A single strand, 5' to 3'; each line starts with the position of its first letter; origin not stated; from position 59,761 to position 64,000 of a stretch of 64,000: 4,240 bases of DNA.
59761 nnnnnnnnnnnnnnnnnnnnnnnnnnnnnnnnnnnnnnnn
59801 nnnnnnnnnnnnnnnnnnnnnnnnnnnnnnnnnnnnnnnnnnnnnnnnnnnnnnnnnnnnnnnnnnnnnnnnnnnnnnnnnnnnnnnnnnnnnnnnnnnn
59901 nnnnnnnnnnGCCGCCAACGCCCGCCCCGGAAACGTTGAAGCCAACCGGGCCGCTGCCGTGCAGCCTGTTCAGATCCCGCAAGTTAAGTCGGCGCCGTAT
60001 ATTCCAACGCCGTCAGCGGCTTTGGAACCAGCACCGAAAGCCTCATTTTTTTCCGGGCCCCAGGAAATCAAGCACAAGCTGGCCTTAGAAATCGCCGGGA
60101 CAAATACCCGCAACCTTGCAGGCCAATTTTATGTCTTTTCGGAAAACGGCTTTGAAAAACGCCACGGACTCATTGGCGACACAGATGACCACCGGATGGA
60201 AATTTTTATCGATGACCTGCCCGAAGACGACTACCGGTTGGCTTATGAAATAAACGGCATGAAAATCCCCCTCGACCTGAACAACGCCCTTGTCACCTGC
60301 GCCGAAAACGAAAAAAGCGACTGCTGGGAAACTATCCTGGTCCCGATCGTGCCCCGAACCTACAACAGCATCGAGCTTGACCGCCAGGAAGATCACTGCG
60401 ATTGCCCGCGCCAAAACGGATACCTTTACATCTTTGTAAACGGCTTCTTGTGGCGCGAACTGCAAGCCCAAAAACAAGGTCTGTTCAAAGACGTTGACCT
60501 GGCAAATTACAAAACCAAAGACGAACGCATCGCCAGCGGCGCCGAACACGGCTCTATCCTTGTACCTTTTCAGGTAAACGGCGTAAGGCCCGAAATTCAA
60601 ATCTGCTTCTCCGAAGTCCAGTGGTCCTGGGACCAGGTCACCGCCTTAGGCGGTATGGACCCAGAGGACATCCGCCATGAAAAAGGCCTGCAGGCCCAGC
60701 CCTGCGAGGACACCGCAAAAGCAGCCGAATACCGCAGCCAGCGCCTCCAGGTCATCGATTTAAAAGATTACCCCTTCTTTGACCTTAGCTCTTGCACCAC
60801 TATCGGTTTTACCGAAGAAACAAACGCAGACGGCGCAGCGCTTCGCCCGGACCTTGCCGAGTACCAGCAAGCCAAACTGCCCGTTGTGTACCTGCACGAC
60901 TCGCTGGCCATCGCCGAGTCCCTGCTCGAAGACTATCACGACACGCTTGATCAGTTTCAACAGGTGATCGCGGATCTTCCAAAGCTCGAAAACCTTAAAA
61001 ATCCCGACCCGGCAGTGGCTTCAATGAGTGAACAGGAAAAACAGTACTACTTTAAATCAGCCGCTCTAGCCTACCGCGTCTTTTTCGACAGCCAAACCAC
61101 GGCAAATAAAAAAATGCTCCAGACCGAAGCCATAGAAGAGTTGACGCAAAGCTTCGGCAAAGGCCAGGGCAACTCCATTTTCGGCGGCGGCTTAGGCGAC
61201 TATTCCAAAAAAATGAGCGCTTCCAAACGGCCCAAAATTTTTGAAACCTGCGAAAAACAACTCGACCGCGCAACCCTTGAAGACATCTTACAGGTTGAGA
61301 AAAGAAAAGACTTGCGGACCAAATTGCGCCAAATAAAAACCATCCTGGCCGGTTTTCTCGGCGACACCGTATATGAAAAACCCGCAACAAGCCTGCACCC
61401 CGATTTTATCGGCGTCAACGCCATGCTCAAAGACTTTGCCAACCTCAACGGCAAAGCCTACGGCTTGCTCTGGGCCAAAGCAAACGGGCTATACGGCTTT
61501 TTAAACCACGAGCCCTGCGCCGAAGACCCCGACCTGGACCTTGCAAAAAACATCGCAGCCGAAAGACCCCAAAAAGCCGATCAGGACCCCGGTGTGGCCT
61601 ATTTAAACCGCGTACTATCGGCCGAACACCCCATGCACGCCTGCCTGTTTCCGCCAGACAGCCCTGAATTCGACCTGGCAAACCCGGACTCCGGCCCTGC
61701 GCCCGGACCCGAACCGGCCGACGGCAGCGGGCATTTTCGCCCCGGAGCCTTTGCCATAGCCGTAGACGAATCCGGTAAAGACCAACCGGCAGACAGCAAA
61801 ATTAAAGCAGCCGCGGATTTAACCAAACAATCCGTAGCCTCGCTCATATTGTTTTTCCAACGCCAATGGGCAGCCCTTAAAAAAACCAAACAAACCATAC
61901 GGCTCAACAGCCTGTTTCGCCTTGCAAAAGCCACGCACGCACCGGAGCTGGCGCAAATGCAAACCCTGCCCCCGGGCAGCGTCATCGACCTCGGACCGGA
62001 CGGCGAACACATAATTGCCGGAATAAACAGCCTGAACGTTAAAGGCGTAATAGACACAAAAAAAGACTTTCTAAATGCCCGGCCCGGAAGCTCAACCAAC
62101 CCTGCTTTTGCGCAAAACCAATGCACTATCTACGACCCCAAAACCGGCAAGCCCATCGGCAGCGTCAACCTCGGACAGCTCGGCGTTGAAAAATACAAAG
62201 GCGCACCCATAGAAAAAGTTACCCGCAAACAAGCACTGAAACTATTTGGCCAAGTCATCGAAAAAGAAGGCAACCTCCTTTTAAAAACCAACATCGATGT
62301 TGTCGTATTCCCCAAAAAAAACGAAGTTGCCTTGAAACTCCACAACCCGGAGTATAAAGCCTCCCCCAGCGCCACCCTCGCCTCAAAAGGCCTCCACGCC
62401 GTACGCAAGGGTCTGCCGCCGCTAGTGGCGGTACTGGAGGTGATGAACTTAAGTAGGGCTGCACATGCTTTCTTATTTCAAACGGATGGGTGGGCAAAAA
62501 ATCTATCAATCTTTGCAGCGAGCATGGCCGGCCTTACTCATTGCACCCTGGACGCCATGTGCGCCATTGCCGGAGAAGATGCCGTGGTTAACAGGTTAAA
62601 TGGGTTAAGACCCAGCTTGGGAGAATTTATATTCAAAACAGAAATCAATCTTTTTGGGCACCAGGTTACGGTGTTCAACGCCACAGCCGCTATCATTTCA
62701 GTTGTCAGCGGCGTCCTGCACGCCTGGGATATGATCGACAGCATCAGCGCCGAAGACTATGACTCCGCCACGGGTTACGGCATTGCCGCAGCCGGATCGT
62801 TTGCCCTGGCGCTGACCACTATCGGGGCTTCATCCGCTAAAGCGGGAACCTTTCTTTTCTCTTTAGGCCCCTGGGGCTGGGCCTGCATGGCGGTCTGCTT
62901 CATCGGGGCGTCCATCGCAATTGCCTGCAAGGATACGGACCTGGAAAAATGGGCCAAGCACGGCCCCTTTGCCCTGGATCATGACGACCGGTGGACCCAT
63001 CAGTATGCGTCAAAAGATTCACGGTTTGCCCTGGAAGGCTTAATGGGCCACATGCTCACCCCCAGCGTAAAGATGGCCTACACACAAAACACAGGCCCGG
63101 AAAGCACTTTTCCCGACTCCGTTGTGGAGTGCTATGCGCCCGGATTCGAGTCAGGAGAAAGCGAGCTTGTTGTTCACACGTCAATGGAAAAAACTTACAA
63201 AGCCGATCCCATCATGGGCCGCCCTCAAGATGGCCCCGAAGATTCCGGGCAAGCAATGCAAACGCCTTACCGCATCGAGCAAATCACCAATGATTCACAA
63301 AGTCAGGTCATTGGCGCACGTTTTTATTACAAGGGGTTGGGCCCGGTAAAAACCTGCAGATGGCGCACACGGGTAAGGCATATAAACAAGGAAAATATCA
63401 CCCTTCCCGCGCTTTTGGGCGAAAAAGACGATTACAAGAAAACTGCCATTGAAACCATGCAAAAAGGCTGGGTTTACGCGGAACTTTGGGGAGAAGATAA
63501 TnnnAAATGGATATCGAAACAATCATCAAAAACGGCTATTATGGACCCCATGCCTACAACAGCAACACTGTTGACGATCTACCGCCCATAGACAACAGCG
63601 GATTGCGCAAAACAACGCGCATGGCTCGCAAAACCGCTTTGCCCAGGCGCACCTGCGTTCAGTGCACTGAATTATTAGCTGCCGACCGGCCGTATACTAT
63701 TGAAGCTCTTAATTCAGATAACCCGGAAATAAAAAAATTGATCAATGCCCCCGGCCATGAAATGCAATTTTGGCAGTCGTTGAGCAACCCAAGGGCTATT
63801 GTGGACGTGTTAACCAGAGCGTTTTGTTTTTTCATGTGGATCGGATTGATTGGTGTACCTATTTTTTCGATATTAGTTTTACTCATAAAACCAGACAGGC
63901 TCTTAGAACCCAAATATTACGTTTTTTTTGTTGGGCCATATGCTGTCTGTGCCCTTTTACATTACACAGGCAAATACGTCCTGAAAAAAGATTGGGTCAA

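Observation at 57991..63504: Orphan 'evolved' VgrG: spike protein fused to a ~1200-aa VasX-like membrane-disrupting effector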

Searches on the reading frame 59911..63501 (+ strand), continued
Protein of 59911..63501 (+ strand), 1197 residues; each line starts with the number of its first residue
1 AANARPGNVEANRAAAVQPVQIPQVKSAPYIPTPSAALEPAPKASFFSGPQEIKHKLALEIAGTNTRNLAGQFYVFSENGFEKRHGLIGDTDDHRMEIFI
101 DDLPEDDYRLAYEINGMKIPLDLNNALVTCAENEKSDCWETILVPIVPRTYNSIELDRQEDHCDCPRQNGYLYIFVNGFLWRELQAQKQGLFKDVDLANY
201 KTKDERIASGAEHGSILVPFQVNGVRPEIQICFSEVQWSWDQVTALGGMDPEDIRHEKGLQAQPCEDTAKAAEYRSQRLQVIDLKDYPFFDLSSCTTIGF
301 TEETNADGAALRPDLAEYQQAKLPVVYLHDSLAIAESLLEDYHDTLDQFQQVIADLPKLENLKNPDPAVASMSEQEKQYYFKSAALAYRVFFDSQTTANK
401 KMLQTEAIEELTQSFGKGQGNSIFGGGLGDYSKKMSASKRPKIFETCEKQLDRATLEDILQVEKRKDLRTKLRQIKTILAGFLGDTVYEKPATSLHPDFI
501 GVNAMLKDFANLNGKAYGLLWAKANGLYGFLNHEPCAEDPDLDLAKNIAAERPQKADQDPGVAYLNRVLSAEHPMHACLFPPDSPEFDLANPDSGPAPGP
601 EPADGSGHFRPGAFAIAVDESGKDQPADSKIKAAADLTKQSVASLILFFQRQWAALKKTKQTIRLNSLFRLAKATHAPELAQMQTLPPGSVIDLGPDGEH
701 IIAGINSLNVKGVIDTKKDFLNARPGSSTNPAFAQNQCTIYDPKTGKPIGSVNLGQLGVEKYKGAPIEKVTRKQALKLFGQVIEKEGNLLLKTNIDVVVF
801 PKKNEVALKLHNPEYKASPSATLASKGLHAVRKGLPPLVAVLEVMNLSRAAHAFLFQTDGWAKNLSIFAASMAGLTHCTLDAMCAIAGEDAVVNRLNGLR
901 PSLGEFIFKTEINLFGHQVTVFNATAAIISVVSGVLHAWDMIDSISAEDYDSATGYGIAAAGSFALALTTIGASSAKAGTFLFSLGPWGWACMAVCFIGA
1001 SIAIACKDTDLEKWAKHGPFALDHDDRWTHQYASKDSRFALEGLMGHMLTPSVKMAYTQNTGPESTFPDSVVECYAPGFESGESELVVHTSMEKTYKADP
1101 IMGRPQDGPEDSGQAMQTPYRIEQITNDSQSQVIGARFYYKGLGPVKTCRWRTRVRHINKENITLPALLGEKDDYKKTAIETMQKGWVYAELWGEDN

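Call 57: fold_search(model_id=the predicted structure, library=pdb)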
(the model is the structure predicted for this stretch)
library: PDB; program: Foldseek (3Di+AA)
matches with E <= 10: 473; with E <= 0.001: 1
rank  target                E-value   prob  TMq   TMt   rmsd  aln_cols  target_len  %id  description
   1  9qpv                  2.0e-08  1.00  0.27  0.30  32.8      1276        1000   11  Pseudomonas aeruginosa Ptx2 toxin (released 2025-07-16)
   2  8yjb_G                1.5e-03  0.41  0.07  0.09  33.7       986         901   10  Cryo-EM structure of the human DSS1-INTAC complex (released 2025-03-05)
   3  5wb1                  5.0e-02  0.30  0.07  0.16  21.3       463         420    9  Ligand-free US28 with stabilizing intracellular nanobody (released 2018-06-13)
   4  3qw9_B                6.5e-02  0.99  0.08  0.42   8.3       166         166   13  Crystal structure of betaglycan ZP-C domain (released 2011-04-06)
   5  9cx1_A                1.7e-01  0.35  0.05  0.16  15.8       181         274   13  Crystal structure of HLA-A*03:01 L156Q mutant in complex with a mutant PIK3CA peptide (released 2026-02-04)
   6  6v1v_D                1.9e-01  0.13  0.05  0.08  33.1       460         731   10  VIP3B (VIP3B_2160) adapted for crystallization (released 2019-12-18)
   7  4ur9_A                2.0e-01  0.12  0.06  0.08  22.5       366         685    6  Structure of ligand bound glycosylhydrolase (released 2015-02-25)
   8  3hib                  2.2e-01  0.23  0.08  0.23  21.3       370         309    9  Crystal structure of the second Sec63 domain of yeast Brr2 (released 2009-06-16)
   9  5fl1_A                2.2e-01  0.10  0.06  0.08  22.5       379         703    8  Structure of a hydrolase with an inhibitor (released 2016-08-31)
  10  2iad_B                2.4e-01  0.85  0.07  0.35  16.0       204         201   11  CLASS II MHC I-AD IN COMPLEX WITH AN INFLUENZA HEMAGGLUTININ PEPTIDE 126-138 (released 1998-11-18)
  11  8wai_A                2.4e-01  0.15  0.06  0.18  22.2       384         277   10  Structure of RvY_06210 at 1.45 angstrom resolution (released 2024-09-11)
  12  6qd6_F                3.1e-01  0.08  0.05  0.10  28.3       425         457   10  Molecular scaffolds expand the nanobody toolkit for cryo-EM applications: crystal structure of Mb-cHopQ-Nb207 (released 2019-12-18)
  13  7n5q_F                3.7e-01  0.33  0.05  0.18  16.1       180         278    9  Peptide-MHC complex of mouse H2-Db presenting PA224 with E4C mutation (released 2022-07-20)
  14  2bve_A                3.7e-01  0.23  0.05  0.24   8.4       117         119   10  Structure of the N-terminal of Sialoadhesin in complex with 2-Phenyl- Prop5Ac (released 2006-07-19)
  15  7ou8_AAA              3.7e-01  0.09  0.06  0.09  22.5       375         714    7  Human O-GlcNAc hydrolase in complex with DNJNAc-thiazolidines (released 2022-04-13)
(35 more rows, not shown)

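Call 72: find_encoding_contigs(protein=P0003, flank=10000, max_places=2)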
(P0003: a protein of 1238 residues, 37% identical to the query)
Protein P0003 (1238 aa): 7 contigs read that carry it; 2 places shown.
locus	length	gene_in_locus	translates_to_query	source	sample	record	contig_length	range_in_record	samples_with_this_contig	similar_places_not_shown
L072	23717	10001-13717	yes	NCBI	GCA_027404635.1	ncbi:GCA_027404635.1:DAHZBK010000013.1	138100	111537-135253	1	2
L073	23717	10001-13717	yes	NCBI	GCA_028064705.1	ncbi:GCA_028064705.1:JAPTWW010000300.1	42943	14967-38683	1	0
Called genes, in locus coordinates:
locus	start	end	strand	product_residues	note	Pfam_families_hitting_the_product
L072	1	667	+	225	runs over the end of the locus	-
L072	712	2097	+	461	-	PF13183:Fer4_8, PF13534:Fer4_17, PF02754:CCG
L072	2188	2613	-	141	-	PF00583:Acetyltransf_1, PF13673:Acetyltransf_10, PF13508:Acetyltransf_7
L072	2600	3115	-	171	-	-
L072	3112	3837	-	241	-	PF09997:DUF2238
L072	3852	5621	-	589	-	-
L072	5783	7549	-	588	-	PF15907:Itfg2 (faint), PF01839:FG-GAP (faint), PF25292:Beta-prop_CGLA (faint), PF13517:FG-GAP_3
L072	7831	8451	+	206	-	PF00300:His_Phos_1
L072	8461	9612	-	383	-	PF13173:AAA_14, PF13635:DUF4143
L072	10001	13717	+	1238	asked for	PF20249:VasX_N (faint)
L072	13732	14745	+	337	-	-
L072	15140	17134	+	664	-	PF00801:PKD (faint), PF13205:Big_5, PF07603:Lcl_C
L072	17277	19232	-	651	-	PF16177:ACAS_N, PF00501:AMP-binding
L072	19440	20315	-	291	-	PF01464:SLT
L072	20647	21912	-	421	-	PF00465:Fe-ADH, PF13685:Fe-ADH_2 (weak), PF25137:ADH_Fe_C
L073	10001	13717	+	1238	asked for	PF20249:VasX_N (faint)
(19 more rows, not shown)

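Call 73: search_protein_families(library=ncbifam, alignment_id=A1, max_evalue=0.001)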
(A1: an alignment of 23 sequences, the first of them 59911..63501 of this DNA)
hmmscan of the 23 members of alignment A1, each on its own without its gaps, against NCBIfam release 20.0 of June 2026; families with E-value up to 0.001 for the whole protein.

A. member 1, window:59911-63501:+ (1197 aa): 1 family
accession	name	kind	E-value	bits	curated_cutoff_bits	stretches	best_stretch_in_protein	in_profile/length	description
NF041559.1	BTH_I2691_fam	subfamily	9.5e-15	54.2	150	1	829-1033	653-844/858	T6SS effector BTH_I2691 family protein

B. families by the number of members that match (of 23 scanned): 5 families
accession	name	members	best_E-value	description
NF041559.1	BTH_I2691_fam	20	1.6e-24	T6SS effector BTH_I2691 family protein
NF033420.0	T6SS_PAAR_dom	3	0.0001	type VI secretion system PAAR protein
TIGR03361.1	VI_Rhs_Vgr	2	1.1e-174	type VI secretion system tip protein TssI/VgrG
TIGR01646.1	vgr_GE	2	1.5e-127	type VI secretion system tip protein VgrG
NF033848.1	VgrG_rel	2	1.9e-13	VgrG-related protein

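Call 76: list_cluster_members(proteins=[P0001])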
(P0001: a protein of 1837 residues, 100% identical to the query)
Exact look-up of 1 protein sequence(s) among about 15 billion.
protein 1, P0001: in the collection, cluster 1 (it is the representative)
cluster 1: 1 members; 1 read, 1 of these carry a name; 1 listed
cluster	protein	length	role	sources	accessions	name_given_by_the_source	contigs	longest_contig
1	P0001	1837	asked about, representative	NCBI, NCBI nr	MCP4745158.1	MAG: type VI secretion system tip protein VgrG [Desulfobacteraceae bacterium] | type VI secretion system tip protein VgrG [Desulfobacteraceae bacterium]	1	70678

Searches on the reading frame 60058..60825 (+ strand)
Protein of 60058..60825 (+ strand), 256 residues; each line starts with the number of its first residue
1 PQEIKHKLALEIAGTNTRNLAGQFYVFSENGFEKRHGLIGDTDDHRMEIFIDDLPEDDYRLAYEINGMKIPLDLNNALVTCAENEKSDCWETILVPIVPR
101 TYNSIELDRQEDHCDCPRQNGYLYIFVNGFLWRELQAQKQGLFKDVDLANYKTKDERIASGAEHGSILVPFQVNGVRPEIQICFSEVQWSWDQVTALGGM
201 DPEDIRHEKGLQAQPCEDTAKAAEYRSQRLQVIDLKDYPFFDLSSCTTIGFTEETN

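Call 87: predict_structure(alignment_id=A4)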
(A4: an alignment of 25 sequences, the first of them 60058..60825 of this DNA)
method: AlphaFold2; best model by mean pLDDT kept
length: 256 residues; sequences in the alignment: 25
mean_pLDDT: 89.1   pTM: 0.87
mean pLDDT of the five models: 89.1, 88.2, 87.9, 87.8, 86.3
residues with pLDDT >= 90: 187; 70-90: 45; 50-70: 12; < 50: 12
segments of 3 or more residues with pLDDT < 50: 245-256
pLDDT, mean of each block of 10 residues (from residue 1): 89 79 95 95 90 96 95 94 94 93 73 85 98 96 95 95 92 96 96 97 92 94 96 86 49 31
secondary structure, 60 per line:
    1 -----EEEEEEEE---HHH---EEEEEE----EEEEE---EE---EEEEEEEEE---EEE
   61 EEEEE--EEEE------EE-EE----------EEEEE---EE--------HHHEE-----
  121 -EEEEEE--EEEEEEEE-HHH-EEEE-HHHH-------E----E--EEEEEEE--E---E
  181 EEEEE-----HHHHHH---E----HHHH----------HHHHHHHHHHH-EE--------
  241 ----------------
elements in order: E6-13 E23-28 E33-37 E46-54 E58-65 E68-71 E93-97 E122-127 E130-137 E143-146 H148-151 E167-173 E180-185 H191-196 H205-208 H219-229

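Call 89: fold_search(model_id=the predicted structure, library=pdb)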
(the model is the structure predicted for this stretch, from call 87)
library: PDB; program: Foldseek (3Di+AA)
matches with E <= 10: 671; with E <= 0.001: 0
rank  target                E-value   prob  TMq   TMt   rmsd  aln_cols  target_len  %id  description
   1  7c7u_B                3.2e-02  0.18  0.15  0.08  16.9       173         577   12  Biofilm associated protein - BSP domain (released 2021-05-12)
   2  5h9x                  9.2e-02  0.13  0.17  0.11  18.7       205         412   10  Crystal structure of GH family 64 laminaripentaose-producing beta-1,3-glucanase from Paenibacillus barengoltzii (released 2017-02-15)
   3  5cay_B                9.2e-02  0.07  0.12  0.16  16.1       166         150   11  Envelope glycoprotein gp120 core from HIV type 2 bound to the first two domains of human soluble CD4 receptor (released 2015-12-09)
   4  9n6x_SI               1.1e-01  0.07  0.12  0.06  17.3       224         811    8  SSU processome maturation and disassembly, State B (released 2025-11-05)
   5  8a1f_B                1.3e-01  0.18  0.18  0.13  21.9       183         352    8  Human PTPRK N-terminal domains MAM-Ig-FN1 (released 2023-03-15)
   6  4p9h_C                1.3e-01  0.04  0.10  0.14  18.4       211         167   12  Crystal structure of 8ANC195 Fab in complex with gp120 of 93TH057 HIV-1 and soluble CD4 D1D2 (released 2014-05-21)
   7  1efx_D                1.3e-01  0.09  0.16  0.18  18.7       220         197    9  STRUCTURE OF A COMPLEX BETWEEN THE HUMAN NATURAL KILLER CELL RECEPTOR KIR2DL2 AND A CLASS I MHC LIGAND HLA-CW3 (released 2000-06-14)
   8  3hhr_C                1.5e-01  0.13  0.17  0.21  17.8       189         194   10  HUMAN GROWTH HORMONE AND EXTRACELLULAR DOMAIN OF ITS RECEPTOR: CRYSTAL STRUCTURE OF THE COMPLEX (released 1994-04-30)
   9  2lab_MODEL_1_A        1.6e-01  0.85  0.24  0.49   4.4        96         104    7  Solution Strucuture of the CBM25-2 of beta/alpha-amylase from Paenibacillus polymyxa (released 2012-04-04)
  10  9bl6_G                1.8e-01  0.14  0.18  0.18  14.9       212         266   11  KIR3DL1*114 in complex with HLA-A*24:02 presenting the TW9 peptide (released 2024-11-13)
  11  1m4k                  1.8e-01  0.08  0.15  0.18  18.1       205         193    8  Crystal structure of the human natural killer cell activator receptor KIR2DS2 (CD158j) (released 2003-04-15)
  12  7d5t_RJ               1.9e-01  0.06  0.13  0.07  17.1       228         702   10  Cryo-EM structure of 90S preribosome with inactive Utp24 (state F1) (released 2021-10-06)
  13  7d4i_RJ               1.9e-01  0.06  0.13  0.07  17.1       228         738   10  Cryo-EM structure of 90S small ribosomal precursors complex with the DEAH-box RNA helicase Dhr1 (State F) (released 2021-10-06)
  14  7tzh_D                2.0e-01  0.09  0.15  0.21  16.5       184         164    9  Structure of human LAG3 domains 3-4 in complex with antibody single chain-variable fragment (released 2022-05-11)
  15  1cgu_A                2.1e-01  0.12  0.17  0.08  16.8       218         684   13  CATALYTIC CENTER OF CYCLODEXTRIN GLYCOSYLTRANSFERASE DERIVED FROM X-RAY STRUCTURE ANALYSIS COMBINED WITH SITE-DIRECTED (released 1994-01-31)
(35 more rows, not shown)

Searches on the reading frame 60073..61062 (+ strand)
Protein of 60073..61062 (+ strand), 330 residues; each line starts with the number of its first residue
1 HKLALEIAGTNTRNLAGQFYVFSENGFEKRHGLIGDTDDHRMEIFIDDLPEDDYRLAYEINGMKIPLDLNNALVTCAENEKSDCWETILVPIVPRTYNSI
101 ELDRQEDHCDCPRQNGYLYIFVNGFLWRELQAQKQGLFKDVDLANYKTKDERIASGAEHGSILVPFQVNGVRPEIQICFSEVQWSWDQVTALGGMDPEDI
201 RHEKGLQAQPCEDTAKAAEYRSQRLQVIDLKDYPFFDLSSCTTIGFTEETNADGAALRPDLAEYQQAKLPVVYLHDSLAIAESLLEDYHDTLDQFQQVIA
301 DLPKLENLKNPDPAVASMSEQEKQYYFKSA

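Call 70: find_related_loci(query=A3, collection=metagenome_contigs, flank=10000)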
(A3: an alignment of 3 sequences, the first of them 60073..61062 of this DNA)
Query A3 (330 aa) in metagenome_contigs; peptide patterns used: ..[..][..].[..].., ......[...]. (x = any residue, [..] = any of these).
107 stretches matched a pattern; 7 encode a relative of the query (tblastn E <= 1e-3); 7 distinct loci.
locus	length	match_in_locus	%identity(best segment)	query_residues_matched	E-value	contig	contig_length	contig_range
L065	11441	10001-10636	40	74-282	5e-46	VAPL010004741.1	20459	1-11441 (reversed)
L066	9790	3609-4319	37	74-307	1e-42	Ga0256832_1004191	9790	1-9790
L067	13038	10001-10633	37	74-281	2e-39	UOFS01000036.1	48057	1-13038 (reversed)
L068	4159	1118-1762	37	79-289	1e-38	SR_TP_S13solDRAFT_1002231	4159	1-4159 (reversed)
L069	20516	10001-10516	39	63-232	5e-35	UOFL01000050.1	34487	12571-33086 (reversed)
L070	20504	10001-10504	39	65-230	1e-34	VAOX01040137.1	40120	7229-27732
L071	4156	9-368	40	174-288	1e-15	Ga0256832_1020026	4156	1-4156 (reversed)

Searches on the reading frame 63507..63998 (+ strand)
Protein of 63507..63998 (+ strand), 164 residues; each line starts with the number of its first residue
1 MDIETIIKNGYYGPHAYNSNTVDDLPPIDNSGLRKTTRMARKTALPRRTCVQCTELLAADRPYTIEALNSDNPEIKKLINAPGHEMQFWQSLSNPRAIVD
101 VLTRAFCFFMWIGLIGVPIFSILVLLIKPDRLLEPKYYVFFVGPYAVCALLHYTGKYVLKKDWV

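Call 93: search_protein_families(library=pfam, proteins=[window:63507-63998:+], max_evalue=0.01)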
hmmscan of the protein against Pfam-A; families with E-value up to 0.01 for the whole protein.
window:63507-63998:+ (164 aa): 0 families
